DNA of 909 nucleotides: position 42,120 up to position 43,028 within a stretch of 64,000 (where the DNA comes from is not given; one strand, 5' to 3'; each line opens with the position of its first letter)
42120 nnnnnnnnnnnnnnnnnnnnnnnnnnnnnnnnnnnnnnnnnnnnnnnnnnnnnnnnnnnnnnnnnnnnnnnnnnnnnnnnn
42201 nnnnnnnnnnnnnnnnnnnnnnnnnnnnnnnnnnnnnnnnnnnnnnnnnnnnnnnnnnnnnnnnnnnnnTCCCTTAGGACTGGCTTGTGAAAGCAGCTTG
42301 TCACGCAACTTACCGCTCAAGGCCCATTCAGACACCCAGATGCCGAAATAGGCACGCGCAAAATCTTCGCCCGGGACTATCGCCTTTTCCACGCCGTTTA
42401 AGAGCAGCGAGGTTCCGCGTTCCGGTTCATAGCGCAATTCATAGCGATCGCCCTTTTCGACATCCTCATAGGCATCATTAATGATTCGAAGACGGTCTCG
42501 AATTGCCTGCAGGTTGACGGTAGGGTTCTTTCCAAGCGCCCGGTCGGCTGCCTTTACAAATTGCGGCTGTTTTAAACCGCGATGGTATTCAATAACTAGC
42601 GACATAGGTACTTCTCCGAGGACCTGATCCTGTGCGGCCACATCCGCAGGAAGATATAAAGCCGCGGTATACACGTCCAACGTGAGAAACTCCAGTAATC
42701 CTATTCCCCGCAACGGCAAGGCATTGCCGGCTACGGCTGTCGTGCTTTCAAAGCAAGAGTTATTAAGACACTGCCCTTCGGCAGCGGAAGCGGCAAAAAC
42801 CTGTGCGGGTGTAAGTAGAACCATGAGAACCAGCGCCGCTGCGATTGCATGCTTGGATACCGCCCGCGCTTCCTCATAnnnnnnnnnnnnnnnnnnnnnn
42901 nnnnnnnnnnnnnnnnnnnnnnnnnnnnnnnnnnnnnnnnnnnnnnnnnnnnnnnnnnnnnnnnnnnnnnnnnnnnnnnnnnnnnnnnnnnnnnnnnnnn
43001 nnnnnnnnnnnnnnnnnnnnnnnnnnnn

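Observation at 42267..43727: Desaturase fused to a soluble CHI-like domain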

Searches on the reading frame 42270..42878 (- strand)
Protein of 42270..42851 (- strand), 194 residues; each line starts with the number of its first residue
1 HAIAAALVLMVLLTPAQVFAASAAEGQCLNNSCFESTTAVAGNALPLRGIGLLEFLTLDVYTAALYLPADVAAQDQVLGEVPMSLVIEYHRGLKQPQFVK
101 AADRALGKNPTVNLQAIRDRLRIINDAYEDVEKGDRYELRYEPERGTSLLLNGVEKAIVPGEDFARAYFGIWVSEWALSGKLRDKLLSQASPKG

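Call 9: find_homologous_proteins(query=window:42270-42851:-, max_evalue=0.001)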
Query seq(194 aa) (194 aa): 25 proteins with E <= 0.001 among 407 candidates.
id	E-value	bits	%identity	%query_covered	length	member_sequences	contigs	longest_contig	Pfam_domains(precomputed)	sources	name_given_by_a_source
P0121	1.2e-52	196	52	93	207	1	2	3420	PF16036.11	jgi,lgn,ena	-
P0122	9.9e-50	187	52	94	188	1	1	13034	PF16036.11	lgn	-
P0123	1.4e-49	186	51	89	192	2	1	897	PF16036.11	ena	-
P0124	1.6e-49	186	50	93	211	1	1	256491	PF16036.11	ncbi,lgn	-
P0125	1.2e-48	183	50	83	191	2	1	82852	PF16036.11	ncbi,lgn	-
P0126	2.1e-48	183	52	83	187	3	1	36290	PF16036.11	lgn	-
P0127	4.7e-48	181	48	96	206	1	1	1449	PF16036.11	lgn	-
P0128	5.5e-48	181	48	94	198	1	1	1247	PF16036.11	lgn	-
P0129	1.3e-47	180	52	84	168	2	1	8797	PF16036.11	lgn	-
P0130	3.4e-47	179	48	95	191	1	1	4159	PF16036.11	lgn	-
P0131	4.7e-45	172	48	76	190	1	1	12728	PF16036.11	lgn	-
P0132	1.0e-43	167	47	96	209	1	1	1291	PF16036.11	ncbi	-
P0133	2.9e-42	162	47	83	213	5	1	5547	PF16036.11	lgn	-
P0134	1.5e-41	160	45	85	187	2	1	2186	PF16036.11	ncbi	-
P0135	1.5e-40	157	48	84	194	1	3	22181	PF16036.11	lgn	-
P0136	2.7e-39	153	44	94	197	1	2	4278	PF16036.11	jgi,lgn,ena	-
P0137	3.0e-39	153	44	84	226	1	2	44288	PF16036.11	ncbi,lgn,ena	-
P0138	1.0e-38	151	42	93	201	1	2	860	PF16036.11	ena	-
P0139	3.4e-38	149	44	93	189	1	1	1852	PF16036.11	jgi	jgi:hypothetical protein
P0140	1.4e-32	131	43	81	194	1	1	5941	PF16036.11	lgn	-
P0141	1.2e-29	121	41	96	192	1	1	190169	PF16036.11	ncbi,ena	-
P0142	1.7e-29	121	45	81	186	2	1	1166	PF16036.11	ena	-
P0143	1.7e-24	105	39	91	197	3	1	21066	PF16036.11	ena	-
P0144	1.6e-21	95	38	96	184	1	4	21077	PF16036.11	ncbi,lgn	-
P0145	6.3e-13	67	30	88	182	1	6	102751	PF16036.11,PF16035.11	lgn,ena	-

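Call 11: find_encoding_contigs(protein=P0122, flank=8000, max_places=3)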
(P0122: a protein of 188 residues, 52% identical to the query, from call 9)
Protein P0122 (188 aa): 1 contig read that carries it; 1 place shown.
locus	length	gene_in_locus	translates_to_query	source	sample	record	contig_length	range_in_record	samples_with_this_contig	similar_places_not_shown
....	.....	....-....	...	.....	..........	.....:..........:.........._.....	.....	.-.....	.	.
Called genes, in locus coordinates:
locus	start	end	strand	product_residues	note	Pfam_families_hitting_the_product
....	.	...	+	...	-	?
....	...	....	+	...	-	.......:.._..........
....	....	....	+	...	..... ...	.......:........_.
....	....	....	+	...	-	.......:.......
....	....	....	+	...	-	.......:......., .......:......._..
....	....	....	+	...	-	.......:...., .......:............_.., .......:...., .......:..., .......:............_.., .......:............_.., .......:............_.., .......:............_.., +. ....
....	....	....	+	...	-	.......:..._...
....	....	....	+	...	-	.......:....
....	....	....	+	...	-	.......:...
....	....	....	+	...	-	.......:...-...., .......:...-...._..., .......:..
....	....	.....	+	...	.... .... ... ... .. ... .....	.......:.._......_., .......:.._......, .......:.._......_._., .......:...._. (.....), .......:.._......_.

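Call 13: search_solved_structures(query=window:42270-42773:-, max_evalue=10, show_alignments=2)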
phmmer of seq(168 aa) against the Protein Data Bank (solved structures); distinct sequences matched with E-value up to 10: 0.

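Call 25: find_related_loci(query=A2, collection=genome_contigs, flank=8000)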
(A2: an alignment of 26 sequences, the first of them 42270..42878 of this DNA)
Query A2 (203 aa) in genome_contigs; peptide patterns used: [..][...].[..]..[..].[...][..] (x = any residue, [..] = any of these).
103 stretches matched a pattern; 95 encode a relative of the query (tblastn E <= 1e-3); the best 80 are kept; 80 distinct loci.
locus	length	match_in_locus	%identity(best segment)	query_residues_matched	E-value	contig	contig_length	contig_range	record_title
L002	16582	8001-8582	48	5-197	2e-56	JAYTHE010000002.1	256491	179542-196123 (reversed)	MAG: Candidatus Omnitrophota bacterium isolate GFS_2494 GFS_2494_1, whole genome shotgun sequence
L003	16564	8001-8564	47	7-196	2e-54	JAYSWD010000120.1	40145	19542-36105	MAG: Candidatus Omnitrophota bacterium isolate GFS_12873 GFS_12873_119, whole genome shotgun sequence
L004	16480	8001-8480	51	37-196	3e-54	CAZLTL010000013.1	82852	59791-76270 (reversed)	MAG TPA_asm: uncultured bacterium isolate SRP300315_co1_21 genome assembly, contig: NODE_153_length_82852_cov_9.399821,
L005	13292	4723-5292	46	6-197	4e-53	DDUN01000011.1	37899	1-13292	MAG TPA_asm: Candidatus Omnitrophica bacterium UBA2337 UBA2337_contig_1749, whole genome shotgun sequence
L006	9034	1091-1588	51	32-197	6e-53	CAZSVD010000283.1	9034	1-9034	MAG TPA_asm: uncultured bacterium isolate SRP135725_co2_92 genome assembly, contig: k141_3591970, whole genome shotgun s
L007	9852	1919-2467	43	14-196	1e-50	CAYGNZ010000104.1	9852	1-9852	MAG TPA_asm: uncultured Bdellovibrionales bacterium isolate ERP116193_co2_434 genome assembly, contig: NODE_16500_length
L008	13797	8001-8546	46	12-196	9e-49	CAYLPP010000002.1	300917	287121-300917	MAG TPA_asm: uncultured bacterium isolate SRP342105_co1_308 genome assembly, contig: NODE_26_length_300917_cov_9.702295,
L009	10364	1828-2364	43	16-196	5e-48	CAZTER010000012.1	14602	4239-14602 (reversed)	MAG TPA_asm: uncultured Bdellovibrionales bacterium isolate SRP107338_co1_92 genome assembly, contig: NODE_4429_length_1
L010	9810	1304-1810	46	29-196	3e-45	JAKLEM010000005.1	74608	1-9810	MAG: Candidatus Auribacterota bacterium isolate RA.bin133 RA.bin133_5, whole genome shotgun sequence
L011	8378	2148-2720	39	4-200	6e-45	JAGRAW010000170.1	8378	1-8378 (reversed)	MAG: Bdellovibrionales bacterium isolate HKST-UBA28 NODE_170_length_8378_cov_2.514155, whole genome shotgun sequence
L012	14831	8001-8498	45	37-202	8e-45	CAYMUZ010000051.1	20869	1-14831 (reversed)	MAG TPA_asm: uncultured bacterium isolate binchicken_co203_628 genome assembly, contig: k141_3612524, whole genome shotg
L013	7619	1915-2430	41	25-196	6e-45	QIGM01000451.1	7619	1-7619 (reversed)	MAG: bacterium isolate SZUA-149 Ga0063293_10012488, whole genome shotgun sequence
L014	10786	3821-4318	45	34-198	3e-43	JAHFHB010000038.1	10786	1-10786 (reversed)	MAG: Candidatus Omnitrophota bacterium isolate nzgw329 NODE_9880_length_10787_cov_2.732608, whole genome shotgun sequenc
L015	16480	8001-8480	45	37-196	2e-42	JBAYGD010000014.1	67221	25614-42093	MAG: Candidatus Omnitrophota bacterium isolate SO_2016_GW1_117 scaffold00890_OW334_2016, whole genome shotgun sequence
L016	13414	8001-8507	40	29-196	6e-40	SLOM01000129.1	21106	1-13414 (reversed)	MAG: Candidatus Sumerlaeota bacterium isolate CSSed165cm_452 CSSed16-5cm-5777, whole genome shotgun sequence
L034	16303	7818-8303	44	36-197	1e-45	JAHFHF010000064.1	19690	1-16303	MAG: Candidatus Omnitrophota bacterium isolate nzgw332 NODE_1189_length_19691_cov_3.607511, whole genome shotgun sequenc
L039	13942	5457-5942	41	43-198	2e-27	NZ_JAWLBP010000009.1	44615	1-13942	MAG: Guyparkeria sp. isolate 15dZY3.bin.112 NODE_1182_length_44615_cov_67.453163, whole genome shotgun sequence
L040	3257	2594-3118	37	22-198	8e-27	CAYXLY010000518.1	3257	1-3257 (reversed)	MAG TPA_asm: uncultured Spirochaetaceae bacterium isolate binchicken_co13_458 genome assembly, contig: NODE_54154_length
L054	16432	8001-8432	43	54-196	2e-24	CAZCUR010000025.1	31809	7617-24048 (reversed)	MAG TPA_asm: uncultured Geothermobacter sp. isolate SRP162660_co2_57 genome assembly, contig: NODE_278_length_31809_cov_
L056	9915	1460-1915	38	49-198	6e-22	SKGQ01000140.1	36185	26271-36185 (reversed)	MAG: Ectothiorhodospiraceae bacterium isolate CSBr16_16 CSBr16-499, whole genome shotgun sequence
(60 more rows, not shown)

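Call 27: predict_structure(alignment_id=A2)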
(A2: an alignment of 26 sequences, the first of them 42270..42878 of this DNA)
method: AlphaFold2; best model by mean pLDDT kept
length: 203 residues; sequences in the alignment: 26
mean_pLDDT: 90.6   pTM: 0.81
mean pLDDT of the five models: 90.6, 90.4, 89.7, 89.5, 89.0
residues with pLDDT >= 90: 158; 70-90: 20; 50-70: 24; < 50: 1
segments of 3 or more residues with pLDDT < 50: none
pLDDT, mean of each block of 10 residues (from residue 1): 65 77 61 84 96 96 95 97 92 98 96 96 98 98 98 98 98 98 96 87 50
secondary structure, 60 per line:
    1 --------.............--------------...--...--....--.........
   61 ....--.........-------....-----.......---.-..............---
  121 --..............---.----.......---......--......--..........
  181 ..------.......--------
elements in order: H9-21 E36-38 E41-43 E46-49 E52-64 E67-75 H83-86 E92-98 H104-117 H123-136 E145-151 E155-160 E163-168 H171-182 H189-195

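Call 30: fold_search(model_id=the predicted structure, library=pdb)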
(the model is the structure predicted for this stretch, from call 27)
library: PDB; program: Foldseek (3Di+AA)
matches with E <= 10: 499; with E <= 0.001: 54
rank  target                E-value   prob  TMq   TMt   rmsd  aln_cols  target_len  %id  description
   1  6cjo_B                8.6e-11  1.00  0.64  0.60   4.5       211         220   15  Crystal Structure of Chalcone Isomerase from Medicago Sativa with the G95S mutation. (released 2019-03-13)
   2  6cjn_A                2.3e-10  1.00  0.66  0.62   3.9       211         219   13  Crystal Structure of Chalcone Isomerase from Medicago Sativa with the G95T mutation (released 2019-03-13)
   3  6cjo_A                3.0e-10  1.00  0.63  0.59   4.4       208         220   14  Crystal Structure of Chalcone Isomerase from Medicago Sativa with the G95S mutation. (released 2019-03-13)
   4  1eyp_B                3.6e-10  1.00  0.65  0.64   3.5       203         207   14  CHALCONE ISOMERASE (released 2000-09-06)
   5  1jx1_B                4.0e-10  1.00  0.66  0.62   3.6       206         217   14  Chalcone Isomerase--T48A mutant (released 2002-07-24)
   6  1eyp_A                4.3e-10  1.00  0.64  0.61   3.7       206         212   14  CHALCONE ISOMERASE (released 2000-09-06)
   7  1jx0_A                4.3e-10  1.00  0.64  0.60   4.3       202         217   16  Chalcone Isomerase--Y106F mutant (released 2002-07-24)
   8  5wks_B                4.8e-10  1.00  0.66  0.63   3.7       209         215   15  Crystal structure of chalcone isomerase engineered from ancestral inference complexed with naringenin (ancR1) (released 2018-05-09)
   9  1jx1_E                5.2e-10  1.00  0.64  0.62   3.8       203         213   15  Chalcone Isomerase--T48A mutant (released 2002-07-24)
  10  6ms8_D                6.6e-10  1.00  0.66  0.65   3.9       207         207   12  Crystal Structure of Chalcone Isomerase from Medicago Truncatula Complexed with (2S) Naringenin (released 2019-08-21)
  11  6ms8_H                7.5e-10  1.00  0.64  0.64   3.9       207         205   13  Crystal Structure of Chalcone Isomerase from Medicago Truncatula Complexed with (2S) Naringenin (released 2019-08-21)
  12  1jx1_A                8.4e-10  1.00  0.67  0.63   3.9       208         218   13  Chalcone Isomerase--T48A mutant (released 2002-07-24)
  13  1jx1_F                9.0e-10  1.00  0.64  0.63   3.9       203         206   15  Chalcone Isomerase--T48A mutant (released 2002-07-24)
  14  1jx1_C                9.5e-10  1.00  0.63  0.61   4.1       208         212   15  Chalcone Isomerase--T48A mutant (released 2002-07-24)
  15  6ms8_A                1.1e-09  1.00  0.68  0.66   3.6       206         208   13  Crystal Structure of Chalcone Isomerase from Medicago Truncatula Complexed with (2S) Naringenin (released 2019-08-21)
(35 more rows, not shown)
